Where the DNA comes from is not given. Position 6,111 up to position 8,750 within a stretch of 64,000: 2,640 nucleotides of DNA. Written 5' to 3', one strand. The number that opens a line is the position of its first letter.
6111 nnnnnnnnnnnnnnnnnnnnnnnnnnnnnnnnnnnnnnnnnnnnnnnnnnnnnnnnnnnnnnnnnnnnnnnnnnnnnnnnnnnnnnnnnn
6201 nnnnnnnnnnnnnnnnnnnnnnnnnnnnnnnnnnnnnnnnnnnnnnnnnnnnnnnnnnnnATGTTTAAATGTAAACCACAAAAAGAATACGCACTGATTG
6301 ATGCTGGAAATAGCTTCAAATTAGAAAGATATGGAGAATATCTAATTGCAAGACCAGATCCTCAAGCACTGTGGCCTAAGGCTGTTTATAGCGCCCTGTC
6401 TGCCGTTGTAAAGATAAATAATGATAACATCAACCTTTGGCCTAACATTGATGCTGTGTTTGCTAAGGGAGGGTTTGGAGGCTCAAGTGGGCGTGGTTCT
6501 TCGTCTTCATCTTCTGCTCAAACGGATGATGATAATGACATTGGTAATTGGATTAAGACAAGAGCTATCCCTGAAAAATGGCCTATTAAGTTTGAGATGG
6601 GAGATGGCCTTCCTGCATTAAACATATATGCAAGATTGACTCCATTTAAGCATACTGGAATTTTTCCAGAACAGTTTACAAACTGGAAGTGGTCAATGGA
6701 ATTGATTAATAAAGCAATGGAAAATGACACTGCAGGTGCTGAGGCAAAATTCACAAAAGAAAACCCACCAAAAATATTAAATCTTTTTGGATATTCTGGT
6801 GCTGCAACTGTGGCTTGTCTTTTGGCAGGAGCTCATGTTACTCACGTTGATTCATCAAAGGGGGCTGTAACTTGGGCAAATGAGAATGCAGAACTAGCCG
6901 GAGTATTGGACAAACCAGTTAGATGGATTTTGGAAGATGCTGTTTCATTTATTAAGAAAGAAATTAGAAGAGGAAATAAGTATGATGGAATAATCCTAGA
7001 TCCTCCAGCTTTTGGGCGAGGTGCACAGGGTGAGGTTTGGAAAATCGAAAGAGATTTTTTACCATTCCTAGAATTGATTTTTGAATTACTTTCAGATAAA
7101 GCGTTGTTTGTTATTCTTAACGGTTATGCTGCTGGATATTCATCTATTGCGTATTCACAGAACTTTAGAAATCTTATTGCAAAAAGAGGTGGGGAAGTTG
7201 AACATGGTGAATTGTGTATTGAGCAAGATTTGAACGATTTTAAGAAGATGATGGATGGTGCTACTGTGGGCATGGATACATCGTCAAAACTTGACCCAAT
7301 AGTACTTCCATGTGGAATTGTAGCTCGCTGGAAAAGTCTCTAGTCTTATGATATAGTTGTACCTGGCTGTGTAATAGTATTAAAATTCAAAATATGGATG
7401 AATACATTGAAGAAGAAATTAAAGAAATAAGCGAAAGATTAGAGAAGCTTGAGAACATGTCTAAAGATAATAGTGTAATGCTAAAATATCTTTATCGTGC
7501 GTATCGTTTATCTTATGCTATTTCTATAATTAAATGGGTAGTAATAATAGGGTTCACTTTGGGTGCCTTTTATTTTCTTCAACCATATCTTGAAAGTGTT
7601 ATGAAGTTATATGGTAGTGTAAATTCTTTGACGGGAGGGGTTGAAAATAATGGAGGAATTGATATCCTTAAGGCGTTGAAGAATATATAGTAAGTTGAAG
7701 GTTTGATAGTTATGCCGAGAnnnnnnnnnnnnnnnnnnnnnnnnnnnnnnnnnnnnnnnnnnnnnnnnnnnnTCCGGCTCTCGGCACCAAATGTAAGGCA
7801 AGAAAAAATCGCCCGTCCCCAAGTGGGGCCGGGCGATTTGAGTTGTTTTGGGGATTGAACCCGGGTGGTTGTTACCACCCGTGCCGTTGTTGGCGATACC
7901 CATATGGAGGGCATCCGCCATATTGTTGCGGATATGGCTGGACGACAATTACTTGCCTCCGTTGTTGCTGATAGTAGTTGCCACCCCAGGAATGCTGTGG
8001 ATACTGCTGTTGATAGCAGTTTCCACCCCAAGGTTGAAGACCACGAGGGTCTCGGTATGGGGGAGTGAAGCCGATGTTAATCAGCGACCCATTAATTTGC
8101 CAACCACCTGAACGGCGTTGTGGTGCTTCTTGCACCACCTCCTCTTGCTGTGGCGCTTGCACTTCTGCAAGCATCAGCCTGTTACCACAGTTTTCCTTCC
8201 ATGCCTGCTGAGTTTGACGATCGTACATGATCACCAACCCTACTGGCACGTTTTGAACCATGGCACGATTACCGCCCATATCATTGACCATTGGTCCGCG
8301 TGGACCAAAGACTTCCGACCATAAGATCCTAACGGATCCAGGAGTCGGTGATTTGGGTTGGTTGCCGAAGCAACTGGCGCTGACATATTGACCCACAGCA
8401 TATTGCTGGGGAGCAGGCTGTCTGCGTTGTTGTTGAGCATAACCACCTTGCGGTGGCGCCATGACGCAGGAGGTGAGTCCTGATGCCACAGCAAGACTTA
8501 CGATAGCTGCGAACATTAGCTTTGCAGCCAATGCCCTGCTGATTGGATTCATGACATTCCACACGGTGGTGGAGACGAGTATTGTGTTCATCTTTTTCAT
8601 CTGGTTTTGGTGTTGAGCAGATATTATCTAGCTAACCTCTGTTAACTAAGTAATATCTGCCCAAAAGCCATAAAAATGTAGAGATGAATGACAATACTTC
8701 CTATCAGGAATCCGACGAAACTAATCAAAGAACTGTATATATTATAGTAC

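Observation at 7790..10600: GC-rich four-gene block abutting tRNA-Phe: Q/Y-rich lipoprotein, unknown, Hsp20, unknown, each with its own GC hairpin terminator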

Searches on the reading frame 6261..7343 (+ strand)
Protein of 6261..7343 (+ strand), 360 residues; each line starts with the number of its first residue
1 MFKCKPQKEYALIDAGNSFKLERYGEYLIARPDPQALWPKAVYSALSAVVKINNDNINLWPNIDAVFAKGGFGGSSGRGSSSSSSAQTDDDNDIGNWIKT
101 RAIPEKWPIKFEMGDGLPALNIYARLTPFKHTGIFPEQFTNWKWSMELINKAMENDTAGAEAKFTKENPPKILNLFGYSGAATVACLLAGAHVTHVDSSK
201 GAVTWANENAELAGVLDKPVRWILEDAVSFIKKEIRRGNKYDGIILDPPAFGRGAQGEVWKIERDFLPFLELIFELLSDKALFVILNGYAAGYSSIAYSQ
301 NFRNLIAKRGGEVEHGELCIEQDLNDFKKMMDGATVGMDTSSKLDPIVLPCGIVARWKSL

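Call 6: search_protein_families(library=pfam, proteins=[window:6261-7343:+], max_evalue=0.1)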
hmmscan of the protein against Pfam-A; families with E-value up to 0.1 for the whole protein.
window:6261-7343:+ (360 aa): 3 families
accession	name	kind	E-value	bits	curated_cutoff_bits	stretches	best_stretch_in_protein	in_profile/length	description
PF10672.15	Methyltrans_SAM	-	1.6e-07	31.4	27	1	171-277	126-228/286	S-adenosylmethionine-dependent methyltransferase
PF03602.21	Cons_hypoth95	-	3.6e-05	24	24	1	170-249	43-122/182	Conserved hypothetical protein 95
PF09445.16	Methyltransf_15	-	0.0043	17.1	22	1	172-252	4-83/165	RNA cap guanine-N2 methyltransferase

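Call 7: search_protein_families(library=ncbifam, proteins=[window:6261-7343:+], max_evalue=0.1)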
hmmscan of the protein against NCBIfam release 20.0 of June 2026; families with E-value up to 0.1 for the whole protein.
window:6261-7343:+ (360 aa): 13 families
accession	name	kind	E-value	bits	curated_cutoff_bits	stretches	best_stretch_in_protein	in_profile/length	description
NF008748.0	PRK11783.1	equivalog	2.7e-17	62.3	466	1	171-283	544-655/704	bifunctional 23S rRNA (guanine(2069)-N(7))-methyltransferase RlmK/23S rRNA (guanine(2445)-N(2))-methyltransferase RlmL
NF053718.1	23SC1962Mtase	equivalog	1e-11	44.2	575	1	167-254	212-294/383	23S rRNA (cytosine(1962)-C(5))-methyltransferase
NF011707.0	PRK15128.1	equivalog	1.6e-09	37.1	712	1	170-253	222-306/396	23S rRNA (cytosine(1962)-C(5))-methyltransferase RlmI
NF046099.1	RSP_2647_MTase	equivalog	1.2e-08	34.2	600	1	170-252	219-301/391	RSP_2647 family RNA methyltransferase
TIGR03534.1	RF_mod_PrmC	equivalog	5e-06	26.2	199.1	1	165-249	85-165/253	peptide chain release factor N(5)-glutamine methyltransferase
NF033380.1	Rlm_2499C5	equivalog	0.00023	20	650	1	171-253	223-303/391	23S rRNA (cytosine(2499)-C(5))-methyltransferase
TIGR00536.1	hemK_fam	subfamily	0.00025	20.2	115.5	1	163-249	108-191/286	HemK family protein methyltransferase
NF002910.0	PRK03522.2-3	equivalog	0.0013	17.9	558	1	168-255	234-323/383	23S rRNA (uracil(747)-C(5))-methyltransferase RlmC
TIGR03533.1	L3_gln_methyl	equivalog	0.0033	16.8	229.7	1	164-249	117-198/284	50S ribosomal protein L3 N(5)-glutamine methyltransferase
TIGR00479.1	rumA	equivalog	0.0059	15.5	183.55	1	178-252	301-375/432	23S rRNA (uracil(1939)-C(5))-methyltransferase RlmD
NF009639.0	PRK13168.1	equivalog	0.037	12.9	458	1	167-252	299-382/446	23S rRNA (uracil(1939)-C(5))-methyltransferase RlmD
NF043040.1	corrin_prot_MT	hypoth_equivalog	0.048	13.1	180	1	179-244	52-114/216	corrinoid protein-associated methyltransferase CpaM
TIGR00095.1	TIGR00095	equivalog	0.099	12.3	117.5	0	171-254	55-137/194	16S rRNA (guanine(966)-N(2))-methyltransferase RsmD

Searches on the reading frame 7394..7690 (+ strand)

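Call 6: search_protein_families(library=pfam, proteins=[window:7394-7690:+], max_evalue=0.1)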
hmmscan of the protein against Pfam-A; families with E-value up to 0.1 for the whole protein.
window:7394-7690:+ (98 aa): 0 families

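Call 7: search_protein_families(library=ncbifam, proteins=[window:7394-7690:+], max_evalue=0.1)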
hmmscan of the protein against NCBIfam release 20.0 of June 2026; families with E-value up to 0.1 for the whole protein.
window:7394-7690:+ (98 aa): 1 family
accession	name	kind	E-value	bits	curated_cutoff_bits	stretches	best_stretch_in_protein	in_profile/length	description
NF002447.0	PRK01611.3-4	equivalog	0.073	11.5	460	1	2-48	202-248/613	arginine--tRNA ligase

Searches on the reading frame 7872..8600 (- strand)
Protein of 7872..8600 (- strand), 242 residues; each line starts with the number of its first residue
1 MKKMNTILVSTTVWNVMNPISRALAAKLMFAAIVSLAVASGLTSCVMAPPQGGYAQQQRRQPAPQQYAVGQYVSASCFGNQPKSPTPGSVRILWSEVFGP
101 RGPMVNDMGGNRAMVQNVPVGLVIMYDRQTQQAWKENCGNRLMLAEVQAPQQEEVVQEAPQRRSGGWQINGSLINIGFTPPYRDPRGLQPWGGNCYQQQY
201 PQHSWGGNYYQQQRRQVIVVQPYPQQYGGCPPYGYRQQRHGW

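Call 6: search_protein_families(library=pfam, proteins=[window:7872-8600:-], max_evalue=0.1)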
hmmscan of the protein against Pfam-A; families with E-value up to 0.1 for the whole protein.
window:7872-8600:- (242 aa): 0 families

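Call 7: search_protein_families(library=ncbifam, proteins=[window:7872-8600:-], max_evalue=0.1)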
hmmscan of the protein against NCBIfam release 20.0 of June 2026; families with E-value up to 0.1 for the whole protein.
window:7872-8600:- (242 aa): 0 families

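Call 10: find_homologous_proteins(query=window:7872-8600:-, max_evalue=0.01)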
Query window:7872-8600:- (242 aa): 1 proteins with E <= 0.01 among 473 candidates.
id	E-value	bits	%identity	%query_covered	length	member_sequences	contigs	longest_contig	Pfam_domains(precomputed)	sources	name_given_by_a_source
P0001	1.5e-159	547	100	99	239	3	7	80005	-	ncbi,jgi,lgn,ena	-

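Call 21: search_protein_families(library=phrogs, proteins=[window:7872-8600:-], max_evalue=1)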
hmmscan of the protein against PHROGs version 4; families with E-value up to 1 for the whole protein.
window:7872-8600:- (242 aa): 0 families

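Call 22: search_protein_families(library=padloc, proteins=[window:7872-8600:-], max_evalue=1)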
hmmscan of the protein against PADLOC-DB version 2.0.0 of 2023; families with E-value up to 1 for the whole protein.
window:7872-8600:- (242 aa): 0 families

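Call 43: predict_structure(alignment_id=A4)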
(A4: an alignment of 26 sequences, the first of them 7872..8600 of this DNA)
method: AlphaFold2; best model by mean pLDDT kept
length: 242 residues; sequences in the alignment: 26
mean_pLDDT: 67.2   pTM: 0.45
mean pLDDT of the five models: 67.2, 66.8, 66.7, 66.0, 65.7
residues with pLDDT >= 90: 74; 70-90: 21; 50-70: 79; < 50: 68
segments of 3 or more residues with pLDDT < 50: 165-168, 173-176, 182-186, 188-200, 202-207, 209-224, 232-242
pLDDT, mean of each block of 10 residues (from residue 1): 53 54 66 66 54 56 78 96 98 96 93 96 98 97 82 67 52 49 47 41 45 44 46 44 47
secondary structure, 60 per line:
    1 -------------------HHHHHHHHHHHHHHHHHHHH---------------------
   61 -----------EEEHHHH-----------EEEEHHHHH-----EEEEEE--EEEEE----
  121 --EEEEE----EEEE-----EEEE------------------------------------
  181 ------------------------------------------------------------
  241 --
elements in order: H20-39 E72-74 H75-78 E90-93 H94-98 E104-109 E112-116 E123-127 E132-135 E141-144

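Call 46: fold_search(model_id=the predicted structure, library=pdb)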
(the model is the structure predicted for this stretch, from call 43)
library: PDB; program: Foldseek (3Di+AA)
matches with E <= 10: 183; with E <= 0.001: 0
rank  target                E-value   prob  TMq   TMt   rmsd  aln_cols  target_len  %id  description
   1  6ie6_A                2.9e-01  0.10  0.11  0.16  11.0        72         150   21  Crystal structure of ADCP1 tandem Agenet domain 3-4 in complex with H3K9me2 (released 2019-01-16)
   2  5zwz                  6.4e-01  0.08  0.12  0.17  11.1        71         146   21  Crystal structure of Arabidopsis thaliana AGDP1 AGD34 (released 2018-11-14)
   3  9bkr                  7.7e-01  0.13  0.14  0.33   5.2        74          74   11  Crystal structure of the Human TRIP12 WWE domain (isoform 2) in complex with ATP (released 2024-07-31)
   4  6pfl_A                9.2e-01  0.14  0.15  0.34   5.1        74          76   14  Crystal structure of Human HUWE1 WWE domain in complex with ADPR (released 2019-07-24)
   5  6pfl_B                1.1e+00  0.13  0.14  0.33   4.9        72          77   12  Crystal structure of Human HUWE1 WWE domain in complex with ADPR (released 2019-07-24)
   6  24qj                  1.3e+00  0.04  0.13  0.08  18.5       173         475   14  Crystal structure of a tailspike depolymerase (Solidus_gp83) from Acinetobacter phage Solidus (released 2026-03-25)
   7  4odo_C                1.6e+00  0.06  0.12  0.18  15.1        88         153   18  Structure of SlyD from Thermus thermophilus in complex with FK506 (released 2015-01-14)
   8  9k1u_D                1.7e+00  0.03  0.09  0.19   8.8        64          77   14  crystal structure of Rtks and Ppka complex (released 2025-10-22)
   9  5veb_Y                1.8e+00  0.05  0.12  0.22  12.4        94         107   13  Crystal structure of a Fab binding to extracellular domain 5 of Cadherin-6 (released 2017-06-07)
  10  8djq_B                2.0e+00  0.03  0.11  0.08  14.2       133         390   14  Sliding-clamp-DnaE1 peptide (released 2023-01-18)
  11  2yio_A                2.1e+00  0.06  0.11  0.19  11.9        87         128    6  Crystal Structure of Parasite Sarcocystis muris Microneme Protein SML- 2 in complex with 1-Thio-beta-D-Galactose (SPAC (released 2011-11-02)
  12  8fxr_P3               2.1e+00  0.05  0.14  0.15   8.8        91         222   12  Structure of neck with portal vertex of capsid of Agrobacterium phage Milano (released 2023-12-06)
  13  4dt4                  2.1e+00  0.04  0.12  0.17  14.5        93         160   18  Crystal structure of the PPIase-chaperone SlpA with the chaperone binding site occupied by the linker of the purificatio (released 2012-07-04)
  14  4r3d_A                2.1e+00  0.04  0.12  0.10  11.0        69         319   20  Crystal structure of MERS Coronavirus papain like protease (released 2015-08-19)
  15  6lxj_J                2.1e+00  0.02  0.08  0.08  12.9        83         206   11  Crystal structure of human Z2B3 Fab in complex with influenza virus neuraminidase from A/Anhui/1/2013 (H7N9) (released 2020-12-02)
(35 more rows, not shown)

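Call 48: search_solved_structures(query=A4, max_evalue=1)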
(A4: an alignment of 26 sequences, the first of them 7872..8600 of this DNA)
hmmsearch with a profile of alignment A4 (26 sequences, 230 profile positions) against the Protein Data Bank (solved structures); distinct sequences matched with E-value up to 1: 0.

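Call 50: search_protein_families(library=pfam, alignment_id=A4, max_evalue=0.1)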
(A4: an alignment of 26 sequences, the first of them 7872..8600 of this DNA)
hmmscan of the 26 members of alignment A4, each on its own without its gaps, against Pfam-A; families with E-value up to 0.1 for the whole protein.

A. member 1, window:7872-8600:- (242 aa): 0 families

B. families by the number of members that match (of 26 scanned): 2 families
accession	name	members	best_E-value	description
PF13978.11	DUF4223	2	0.0045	Protein of unknown function (DUF4223)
PF05564.17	Auxin_repressed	1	0.0077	Dormancy/auxin associated protein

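Call 51: fold_search(model_id=the predicted structure, library=viral)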
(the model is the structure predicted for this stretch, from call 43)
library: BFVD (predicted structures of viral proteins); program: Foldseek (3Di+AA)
matches with E <= 10: 170; with E <= 0.001: 0
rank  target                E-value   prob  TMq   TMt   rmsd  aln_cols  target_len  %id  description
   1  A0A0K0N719            1.2e-01  0.10  0.11  0.04  33.1       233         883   10  Putative structural protein [Gordonia phage GMA2]
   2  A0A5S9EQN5            1.3e-01  0.06  0.08  0.06  32.6       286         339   14  Uncharacterized protein [Tenacibaculum phage PTm1]
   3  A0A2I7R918            1.5e-01  0.20  0.14  0.05  14.2       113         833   12  (no name in the UniProt tables at hand)
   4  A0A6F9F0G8            1.8e-01  0.07  0.08  0.08  20.7       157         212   11  EO2-4 (Fragment) [Catfish adomavirus]
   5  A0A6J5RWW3            2.6e-01  0.06  0.09  0.05  28.3       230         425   16  Intramolecular chaperone auto-processing domain containing protein [uncultured Caudovirales phage]
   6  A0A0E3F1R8            3.3e-01  0.06  0.10  0.08  22.6       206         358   10  Uncharacterized protein [Synechococcus phage ACG-2014e]
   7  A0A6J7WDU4            3.5e-01  0.06  0.10  0.05  35.9       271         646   11  Collagen triple helix repeat [uncultured Caudovirales phage]
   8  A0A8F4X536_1          3.9e-01  0.09  0.14  0.05  33.6       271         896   11  (no name in the UniProt tables at hand)
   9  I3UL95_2              4.2e-01  0.08  0.12  0.03  31.0       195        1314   13  (no name in the UniProt tables at hand)
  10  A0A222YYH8            4.4e-01  0.06  0.09  0.08  27.2       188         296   11  Tail fibers protein [Salmonella phage ST11]
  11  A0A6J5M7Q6            7.2e-01  0.12  0.13  0.23  18.7       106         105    8  Uncharacterized protein [uncultured Caudovirales phage]
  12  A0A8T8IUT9            7.6e-01  0.06  0.13  0.06  34.1       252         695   12  Putative tail fiber protein [Pseudomonas phage phiGM22-3]
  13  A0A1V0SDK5            8.1e-01  0.09  0.16  0.04  27.3       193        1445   14  GMC-type oxidoreductase [Indivirus ILV1]
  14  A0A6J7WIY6            8.1e-01  0.07  0.11  0.05  25.2       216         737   12  Collagen triple helix repeat [uncultured Caudovirales phage]
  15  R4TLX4                9.1e-01  0.08  0.14  0.12  25.5       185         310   13  Uncharacterized protein [Halorubrum tailed virus 4]
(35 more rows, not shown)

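Call 105: search_dna_similar(query=window:7872-8600:-, collection=phages, mode=protein, max_evalue=0.01)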
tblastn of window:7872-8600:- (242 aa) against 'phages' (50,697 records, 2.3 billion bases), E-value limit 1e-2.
No match.

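Call 106: search_dna_similar(query=window:7872-8600:-, collection=plasmids, mode=protein, max_evalue=0.01)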
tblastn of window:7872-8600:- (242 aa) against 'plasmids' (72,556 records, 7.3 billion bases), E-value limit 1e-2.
No match.
